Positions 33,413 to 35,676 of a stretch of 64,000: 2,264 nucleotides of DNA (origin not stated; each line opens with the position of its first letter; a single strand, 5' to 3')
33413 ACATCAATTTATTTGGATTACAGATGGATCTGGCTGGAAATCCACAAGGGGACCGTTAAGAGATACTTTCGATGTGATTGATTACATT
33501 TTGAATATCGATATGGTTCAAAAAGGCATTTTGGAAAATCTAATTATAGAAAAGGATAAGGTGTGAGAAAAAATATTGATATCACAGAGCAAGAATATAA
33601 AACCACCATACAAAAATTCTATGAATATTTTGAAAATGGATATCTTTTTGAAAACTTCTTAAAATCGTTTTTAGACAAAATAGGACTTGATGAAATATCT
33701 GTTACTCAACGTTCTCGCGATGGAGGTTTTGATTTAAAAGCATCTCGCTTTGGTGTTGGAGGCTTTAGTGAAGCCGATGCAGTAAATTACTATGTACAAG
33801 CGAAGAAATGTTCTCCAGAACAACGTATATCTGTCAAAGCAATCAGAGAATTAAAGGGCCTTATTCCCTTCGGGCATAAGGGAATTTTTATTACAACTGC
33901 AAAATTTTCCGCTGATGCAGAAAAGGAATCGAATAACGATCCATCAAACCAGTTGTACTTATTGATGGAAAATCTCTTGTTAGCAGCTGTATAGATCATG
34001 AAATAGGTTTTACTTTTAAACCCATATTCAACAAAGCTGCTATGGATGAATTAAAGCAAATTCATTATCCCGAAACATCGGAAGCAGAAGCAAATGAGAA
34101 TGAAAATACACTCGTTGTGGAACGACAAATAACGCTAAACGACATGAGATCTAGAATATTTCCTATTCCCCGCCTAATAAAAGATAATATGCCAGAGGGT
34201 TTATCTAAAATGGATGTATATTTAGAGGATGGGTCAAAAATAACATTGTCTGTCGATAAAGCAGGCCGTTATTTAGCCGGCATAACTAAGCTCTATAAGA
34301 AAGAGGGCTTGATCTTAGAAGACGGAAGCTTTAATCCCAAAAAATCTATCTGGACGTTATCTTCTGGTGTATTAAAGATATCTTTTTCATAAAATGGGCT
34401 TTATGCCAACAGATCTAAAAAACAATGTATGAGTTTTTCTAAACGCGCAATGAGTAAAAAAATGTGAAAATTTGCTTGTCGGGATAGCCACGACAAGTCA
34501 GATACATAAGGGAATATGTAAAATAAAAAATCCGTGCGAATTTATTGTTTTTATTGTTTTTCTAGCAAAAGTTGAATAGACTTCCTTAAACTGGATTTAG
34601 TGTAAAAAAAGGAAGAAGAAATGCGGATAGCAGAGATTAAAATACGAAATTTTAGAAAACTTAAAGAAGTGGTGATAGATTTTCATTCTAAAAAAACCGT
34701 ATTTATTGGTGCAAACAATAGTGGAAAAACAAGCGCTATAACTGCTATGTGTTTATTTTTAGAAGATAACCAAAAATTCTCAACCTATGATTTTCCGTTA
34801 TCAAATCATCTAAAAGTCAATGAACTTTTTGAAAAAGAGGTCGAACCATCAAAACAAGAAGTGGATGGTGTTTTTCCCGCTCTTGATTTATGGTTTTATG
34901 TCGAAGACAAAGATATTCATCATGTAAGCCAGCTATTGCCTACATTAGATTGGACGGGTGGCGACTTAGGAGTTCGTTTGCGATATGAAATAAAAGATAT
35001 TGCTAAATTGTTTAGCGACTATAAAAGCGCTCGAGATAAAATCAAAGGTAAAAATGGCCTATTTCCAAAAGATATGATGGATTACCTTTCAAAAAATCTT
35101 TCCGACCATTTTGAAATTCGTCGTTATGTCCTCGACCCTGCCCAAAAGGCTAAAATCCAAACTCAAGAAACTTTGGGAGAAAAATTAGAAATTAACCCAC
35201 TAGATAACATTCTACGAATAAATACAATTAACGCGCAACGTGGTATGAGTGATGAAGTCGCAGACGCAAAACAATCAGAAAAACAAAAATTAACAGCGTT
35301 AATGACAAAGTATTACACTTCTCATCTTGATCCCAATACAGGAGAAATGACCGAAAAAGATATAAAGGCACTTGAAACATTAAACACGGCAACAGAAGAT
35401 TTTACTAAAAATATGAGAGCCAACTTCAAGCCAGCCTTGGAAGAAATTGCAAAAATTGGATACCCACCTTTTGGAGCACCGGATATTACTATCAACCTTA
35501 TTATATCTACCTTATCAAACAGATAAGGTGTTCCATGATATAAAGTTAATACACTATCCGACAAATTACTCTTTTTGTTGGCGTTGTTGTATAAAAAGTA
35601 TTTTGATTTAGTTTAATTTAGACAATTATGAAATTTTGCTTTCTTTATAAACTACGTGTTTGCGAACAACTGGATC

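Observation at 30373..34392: DpnII-like M1-orfX-M2-R operon translationally coupled to a frameshifted Mrr-like gene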

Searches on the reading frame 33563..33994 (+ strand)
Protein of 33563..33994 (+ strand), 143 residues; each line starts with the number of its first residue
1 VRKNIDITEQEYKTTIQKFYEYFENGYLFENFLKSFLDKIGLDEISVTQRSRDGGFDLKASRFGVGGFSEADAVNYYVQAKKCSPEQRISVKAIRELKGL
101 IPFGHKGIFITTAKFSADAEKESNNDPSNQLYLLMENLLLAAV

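Call 3: search_protein_families(library=pfam, proteins=[window:33563-33994:+], max_evalue=0.1)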
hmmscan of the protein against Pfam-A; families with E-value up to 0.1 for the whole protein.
window:33563-33994:+ (143 aa): 2 families
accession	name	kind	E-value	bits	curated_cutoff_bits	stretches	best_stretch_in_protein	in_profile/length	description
PF04471.18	Mrr_cat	-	1.5e-16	61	21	1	26-125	6-99/115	Restriction endonuclease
PF22722.2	NA-iREase1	-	0.00031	21.1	27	1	29-134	1-99/106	NACHT-associated inactive Restriction Endonuclease 1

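Call 42: search_protein_families(library=padloc, proteins=[window:33563-33994:+], max_evalue=0.01)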
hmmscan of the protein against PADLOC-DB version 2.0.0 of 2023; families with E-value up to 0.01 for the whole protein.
window:33563-33994:+ (143 aa): 5 families
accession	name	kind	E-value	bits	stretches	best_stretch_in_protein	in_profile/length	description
PDLC04806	PDC-S02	-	4.7e-18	63.5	1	8-133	171-290/324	-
PDLC04796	PDC-S02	-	2.2e-09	34.7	1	25-124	244-338/390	-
PDLC04819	PDC-S02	-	3.7e-09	34.3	1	15-127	188-292/334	-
PDLC03203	mREase_II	-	1.2e-08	32.6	1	9-126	236-355/393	Type II methyl-directed restriction enzyme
PDLC03206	mREase_II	-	6.7e-08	29.5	1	42-126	297-380/434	Type II methyl-directed restriction enzyme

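Call 74: list_cluster_members(proteins=[P0001, window:33563-33994:+, window:34042-34392:+, window:32655-33566:+, window:34621-35526:+])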
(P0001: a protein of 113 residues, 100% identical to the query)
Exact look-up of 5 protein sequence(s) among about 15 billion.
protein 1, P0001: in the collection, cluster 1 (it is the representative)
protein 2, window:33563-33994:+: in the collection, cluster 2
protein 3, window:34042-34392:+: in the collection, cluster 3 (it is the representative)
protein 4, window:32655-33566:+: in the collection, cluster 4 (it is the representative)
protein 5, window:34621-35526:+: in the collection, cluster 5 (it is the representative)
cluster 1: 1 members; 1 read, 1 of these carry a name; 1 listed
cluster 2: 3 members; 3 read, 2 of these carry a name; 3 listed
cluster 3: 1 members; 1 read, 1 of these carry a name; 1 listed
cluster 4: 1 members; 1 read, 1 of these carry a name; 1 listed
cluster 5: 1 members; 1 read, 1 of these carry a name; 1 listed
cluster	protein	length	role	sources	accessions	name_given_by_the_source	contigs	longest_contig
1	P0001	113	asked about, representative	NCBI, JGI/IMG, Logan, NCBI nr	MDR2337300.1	MAG: hypothetical protein LBE20_01465 [Deltaproteobacteria bacterium] | hypothetical protein | hypothetical protein [Deltaproteobacteria bacterium]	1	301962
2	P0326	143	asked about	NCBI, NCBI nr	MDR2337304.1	MAG: restriction endonuclease [Deltaproteobacteria bacterium] | restriction endonuclease [Deltaproteobacteria bacterium]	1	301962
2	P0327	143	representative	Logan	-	-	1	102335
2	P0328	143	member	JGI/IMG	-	restriction system protein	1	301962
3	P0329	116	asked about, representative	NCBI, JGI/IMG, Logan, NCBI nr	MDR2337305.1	MAG: hypothetical protein LBE20_01490 [Deltaproteobacteria bacterium] | hypothetical protein | hypothetical protein [Deltaproteobacteria bacterium]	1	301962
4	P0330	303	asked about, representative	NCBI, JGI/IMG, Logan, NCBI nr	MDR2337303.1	MAG: type II restriction endonuclease [Deltaproteobacteria bacterium] | type II restriction enzyme | type II restriction endonuclease [Deltaproteobacteria bacterium]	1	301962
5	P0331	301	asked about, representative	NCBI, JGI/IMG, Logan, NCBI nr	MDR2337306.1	MAG: ATP-binding protein [Deltaproteobacteria bacterium] | predicted ATP-dependent endonuclease of OLD family | ATP-binding protein [Deltaproteobacteria bacterium]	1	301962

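Call 76: find_encoding_contigs(protein=P0327, flank=6000, max_places=3)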
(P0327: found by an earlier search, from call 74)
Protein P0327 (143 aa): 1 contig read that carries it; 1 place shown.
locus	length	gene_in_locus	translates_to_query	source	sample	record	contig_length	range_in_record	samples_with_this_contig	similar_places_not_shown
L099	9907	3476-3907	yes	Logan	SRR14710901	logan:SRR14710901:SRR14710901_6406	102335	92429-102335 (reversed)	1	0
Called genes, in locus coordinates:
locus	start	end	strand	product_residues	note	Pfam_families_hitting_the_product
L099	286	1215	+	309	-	PF02086:MethyltransfD12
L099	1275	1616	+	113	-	-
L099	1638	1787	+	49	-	-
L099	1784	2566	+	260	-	PF01555:N6_N4_Mtase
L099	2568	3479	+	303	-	PF04556:DpnII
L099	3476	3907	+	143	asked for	PF04471:Mrr_cat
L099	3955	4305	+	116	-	-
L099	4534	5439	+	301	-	PF02463:SMC_N (weak), PF13175:AAA_15, PF13476:AAA_23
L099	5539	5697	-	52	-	PF00471:Ribosomal_L33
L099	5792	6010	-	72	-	-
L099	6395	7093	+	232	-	-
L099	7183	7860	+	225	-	-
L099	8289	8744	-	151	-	PF12161:HsdM_N, PF01863:YgjP-like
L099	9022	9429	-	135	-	PF02472:ExbD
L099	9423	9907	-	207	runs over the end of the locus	PF01618:MotA_ExbB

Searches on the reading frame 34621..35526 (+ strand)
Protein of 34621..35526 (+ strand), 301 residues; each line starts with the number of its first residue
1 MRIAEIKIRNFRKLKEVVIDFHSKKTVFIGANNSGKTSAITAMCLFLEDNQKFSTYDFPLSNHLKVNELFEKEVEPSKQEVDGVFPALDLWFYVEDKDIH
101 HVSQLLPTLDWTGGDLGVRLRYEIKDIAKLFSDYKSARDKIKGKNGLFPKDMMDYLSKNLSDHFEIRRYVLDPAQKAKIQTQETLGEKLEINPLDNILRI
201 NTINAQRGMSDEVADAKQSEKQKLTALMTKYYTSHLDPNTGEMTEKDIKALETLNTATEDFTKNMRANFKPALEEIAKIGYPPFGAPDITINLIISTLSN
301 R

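Call 3: search_protein_families(library=pfam, proteins=[window:34621-35526:+], max_evalue=0.1)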
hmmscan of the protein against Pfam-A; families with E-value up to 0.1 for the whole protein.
window:34621-35526:+ (301 aa): 8 families
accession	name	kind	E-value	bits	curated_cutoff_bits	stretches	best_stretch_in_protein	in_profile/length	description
PF13175.12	AAA_15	-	3.1e-27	96.6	32.1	1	1-292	1-291/374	AAA ATPase domain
PF13476.12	AAA_23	-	1.2e-10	42.8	27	1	5-262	1-194/201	AAA domain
PF02463.25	SMC_N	-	1.6e-06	28.2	40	1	3-48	2-49/220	RecF/RecN/SMC N terminal domain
PF11398.14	DUF2813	-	5e-05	23.3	21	1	1-58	1-55/372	Protein of unknown function (DUF2813)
PF13555.12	AAA_29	-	0.00073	19.7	27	1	4-49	2-48/61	P-loop containing region of AAA domain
PF13514.12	AAA_27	-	0.001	19.1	22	1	1-58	1-61/206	AAA domain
PF13304.12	AAA_21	-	0.0021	18.6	27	1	26-61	2-39/304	AAA domain, putative AbiEii toxin, Type IV TA system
PF19993.5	DO-GTPase2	-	0.036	14.2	27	1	28-66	5-42/226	Double-GTPase 2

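Call 14: search_protein_families(library=ncbifam, proteins=[window:34621-35526:+], max_evalue=0.01)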
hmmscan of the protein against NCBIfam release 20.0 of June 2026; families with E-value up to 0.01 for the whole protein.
window:34621-35526:+ (301 aa): 10 families
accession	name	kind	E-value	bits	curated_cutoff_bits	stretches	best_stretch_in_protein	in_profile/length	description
NF041760.1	PtuA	equivalog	3.6e-08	32.8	500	1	2-44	51-93/524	retron Ec78 anti-phage system effector ATPase PtuA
TIGR00611.2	recf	equivalog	5.1e-08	32.5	172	1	3-46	1-44/339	DNA replication/repair protein RecF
NF003034.1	PRK03918.1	equivalog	3.6e-05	22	700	1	1-47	1-49/878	DNA double-strand break repair ATPase Rad50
NF038234.1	retron_eff_Eco8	equivalog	0.00034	19.4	250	1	1-48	1-48/679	retron Eco8 family effector endonuclease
NF047739.1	antiphage_MADS3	equivalog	0.00081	18.6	420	1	3-46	2-44/427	methylation-associated defense system AAA family ATPase MAD3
NF041034.1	Rad50_Sulf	equivalog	0.0017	16.3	1000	1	1-45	1-47/872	DNA double-strand break repair ATPase Rad50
TIGR02093.1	P_ylase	subfamily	0.0021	16.3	552.9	1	122-240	426-537/804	glycogen/starch/alpha-glucan family phosphorylase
NF002572.0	PRK02224.1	equivalog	0.0023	16.3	1087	1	1-43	1-43/888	DNA double-strand break repair ATPase Rad50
NF010680.0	PRK14079.1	equivalog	0.0026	16.8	386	1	1-48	1-48/349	recombination protein F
NF008121.0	PRK10869.1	equivalog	0.0076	14.8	418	0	4-49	3-48/553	DNA repair protein RecN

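Call 42: search_protein_families(library=padloc, proteins=[window:34621-35526:+], max_evalue=0.01)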
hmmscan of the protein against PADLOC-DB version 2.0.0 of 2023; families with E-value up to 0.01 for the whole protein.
window:34621-35526:+ (301 aa): 95 families (the best 25 are shown)
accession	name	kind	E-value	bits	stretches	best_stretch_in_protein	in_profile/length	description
PDLC00093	GajA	-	1.1e-87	293.5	1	1-296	1-317/736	AAA ATPase domain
PDLC00095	GajA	-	5.1e-78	261.4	1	1-293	1-326/752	AAA ATPase domain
PDLC00063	GajA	-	9.7e-37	124.9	1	1-292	1-285/679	AAA ATPase domain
PDLC00079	GajA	-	1.3e-31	108.2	1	1-299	1-290/702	AAA ATPase domain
PDLC00065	GajA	-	4.8e-30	102.9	1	1-280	1-264/670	AAA ATPase domain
PDLC02979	AriA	-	1.3e-27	95.6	1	1-292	1-290/373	-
PDLC00068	GajA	-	3.6e-15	53.8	1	194-293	2-93/545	AAA ATPase domain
PDLC00067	GajA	-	2e-13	47.7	1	2-63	4-65/604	AAA ATPase domain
PDLC00069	GajA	-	2.4e-13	47.4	1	1-269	1-247/687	AAA ATPase domain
PDLC00082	GajA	-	4.2e-13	46.6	1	1-78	1-80/694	AAA ATPase domain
PDLC00278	PtuA1|PtuA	-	2e-11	41.8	1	1-49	1-49/436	AAA ATPase domain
PDLC00102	GajA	-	5.7e-11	39.6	1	1-98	1-98/532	AAA ATPase domain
PDLC00267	PtuA1|PtuA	-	1.2e-10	39.1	1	1-45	1-45/438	AAA ATPase domain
PDLC00077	GajA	-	3.3e-10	37.2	1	1-88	1-96/616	AAA ATPase domain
PDLC00299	PtuA1|PtuA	-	9.4e-10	36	1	2-47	54-99/535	AAA ATPase domain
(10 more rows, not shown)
